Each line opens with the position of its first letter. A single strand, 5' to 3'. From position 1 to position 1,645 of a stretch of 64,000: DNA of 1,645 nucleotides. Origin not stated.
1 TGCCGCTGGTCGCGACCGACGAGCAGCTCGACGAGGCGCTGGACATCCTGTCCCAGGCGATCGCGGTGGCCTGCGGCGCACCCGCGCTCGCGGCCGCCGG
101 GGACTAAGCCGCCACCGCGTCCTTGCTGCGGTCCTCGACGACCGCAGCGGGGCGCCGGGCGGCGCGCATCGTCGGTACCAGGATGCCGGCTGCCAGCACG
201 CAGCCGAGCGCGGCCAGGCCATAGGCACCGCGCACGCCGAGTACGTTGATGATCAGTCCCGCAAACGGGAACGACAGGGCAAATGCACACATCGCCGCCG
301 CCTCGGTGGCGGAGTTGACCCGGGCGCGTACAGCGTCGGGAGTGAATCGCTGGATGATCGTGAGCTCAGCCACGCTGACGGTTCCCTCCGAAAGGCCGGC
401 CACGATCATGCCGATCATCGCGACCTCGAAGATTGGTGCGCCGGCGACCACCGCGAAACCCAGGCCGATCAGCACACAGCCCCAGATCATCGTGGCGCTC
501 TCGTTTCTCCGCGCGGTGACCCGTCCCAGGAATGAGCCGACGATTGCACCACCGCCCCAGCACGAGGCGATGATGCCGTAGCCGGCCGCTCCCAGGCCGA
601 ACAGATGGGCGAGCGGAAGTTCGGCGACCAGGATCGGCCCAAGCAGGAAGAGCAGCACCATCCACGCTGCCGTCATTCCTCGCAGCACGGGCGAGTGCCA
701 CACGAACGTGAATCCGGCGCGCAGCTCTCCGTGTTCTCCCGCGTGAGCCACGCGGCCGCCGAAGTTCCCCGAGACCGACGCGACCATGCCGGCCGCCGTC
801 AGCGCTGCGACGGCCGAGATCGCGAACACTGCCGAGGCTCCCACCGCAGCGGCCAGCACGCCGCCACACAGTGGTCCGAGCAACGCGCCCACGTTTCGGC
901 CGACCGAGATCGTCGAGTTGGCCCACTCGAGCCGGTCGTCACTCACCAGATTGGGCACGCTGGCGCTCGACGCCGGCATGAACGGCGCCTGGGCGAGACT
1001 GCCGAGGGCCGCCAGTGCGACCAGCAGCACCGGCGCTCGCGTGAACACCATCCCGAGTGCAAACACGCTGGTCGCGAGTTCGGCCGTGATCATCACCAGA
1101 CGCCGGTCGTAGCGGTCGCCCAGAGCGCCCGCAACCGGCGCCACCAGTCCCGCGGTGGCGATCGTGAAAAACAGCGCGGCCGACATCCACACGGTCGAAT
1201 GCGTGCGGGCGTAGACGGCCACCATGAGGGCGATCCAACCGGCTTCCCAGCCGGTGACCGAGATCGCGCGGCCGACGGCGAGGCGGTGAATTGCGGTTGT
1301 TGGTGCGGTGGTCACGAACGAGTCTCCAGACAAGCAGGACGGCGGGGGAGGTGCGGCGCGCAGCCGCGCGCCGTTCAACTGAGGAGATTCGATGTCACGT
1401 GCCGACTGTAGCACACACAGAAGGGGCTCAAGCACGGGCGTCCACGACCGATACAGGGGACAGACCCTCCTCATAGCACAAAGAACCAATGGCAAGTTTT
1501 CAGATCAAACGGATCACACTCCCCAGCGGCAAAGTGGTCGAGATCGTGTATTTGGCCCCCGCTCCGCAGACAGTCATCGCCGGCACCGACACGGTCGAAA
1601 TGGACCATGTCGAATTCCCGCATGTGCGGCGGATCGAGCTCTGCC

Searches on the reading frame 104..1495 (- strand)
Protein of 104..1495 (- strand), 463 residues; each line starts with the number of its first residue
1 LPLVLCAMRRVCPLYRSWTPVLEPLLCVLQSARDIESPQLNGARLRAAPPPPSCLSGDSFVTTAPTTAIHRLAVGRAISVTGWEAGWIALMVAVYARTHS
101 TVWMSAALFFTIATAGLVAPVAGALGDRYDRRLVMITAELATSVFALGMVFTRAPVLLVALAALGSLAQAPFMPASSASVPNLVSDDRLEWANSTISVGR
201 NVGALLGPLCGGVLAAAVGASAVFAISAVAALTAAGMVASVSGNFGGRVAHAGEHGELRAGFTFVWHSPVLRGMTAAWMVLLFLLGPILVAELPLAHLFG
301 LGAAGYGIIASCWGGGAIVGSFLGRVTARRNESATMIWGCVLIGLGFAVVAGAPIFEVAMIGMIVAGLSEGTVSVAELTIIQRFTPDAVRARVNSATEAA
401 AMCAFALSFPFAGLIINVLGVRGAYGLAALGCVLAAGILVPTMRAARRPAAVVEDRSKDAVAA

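Call 45: search_protein_families(library=pfam, alignment_id=A4, max_evalue=0.00001)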
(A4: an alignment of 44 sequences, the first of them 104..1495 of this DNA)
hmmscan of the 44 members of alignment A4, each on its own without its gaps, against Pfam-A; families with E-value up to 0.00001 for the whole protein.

A. member 1, window:104-1495:- (463 aa): 2 families
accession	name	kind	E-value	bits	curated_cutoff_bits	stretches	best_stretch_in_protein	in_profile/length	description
PF07690.21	MFS_1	-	1.3e-32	113.5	33.4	2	79-350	8-285/347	Major Facilitator Superfamily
PF05977.19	MFS_3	-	4.3e-16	58.9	27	1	117-439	60-390/524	Transmembrane secretion effector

B. families by the number of members that match (of 44 scanned): 75 families (the first 25 are shown)
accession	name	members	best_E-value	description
PF00296.26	Bac_luciferase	3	1.2e-62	Luciferase-like monooxygenase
PF00115.25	COX1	2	6.2e-164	Cytochrome C and Quinol oxidase polypeptide I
PF07690.21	MFS_1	2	6.1e-40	Major Facilitator Superfamily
PF01590.32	GAF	2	9.1e-26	GAF domain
PF13185.12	GAF_2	2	1.5e-23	GAF domain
PF00498.31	FHA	2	1.8e-19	FHA domain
PF13492.12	GAF_3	2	9.2e-18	GAF domain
PF01243.27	PNPOx_N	2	5.2e-17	Pyridoxamine 5'-phosphate oxidase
PF16697.10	Yop-YscD_cpl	2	5.9e-17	Inner membrane component of T3SS, cytoplasmic domain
PF00171.27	Aldedh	1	4.5e-174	Aldehyde dehydrogenase family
PF00120.29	Gln-synt_C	1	6.6e-100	Glutamine synthetase, catalytic domain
PF01384.25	PHO4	1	3.8e-90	Phosphate transporter family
PF01098.24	FTSW_RODA_SPOVE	1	1.9e-71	Cell cycle protein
PF00905.27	Transpeptidase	1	4.3e-65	Penicillin binding protein transpeptidase domain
PF06267.17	DUF1028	1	2.3e-62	Family of unknown function (DUF1028)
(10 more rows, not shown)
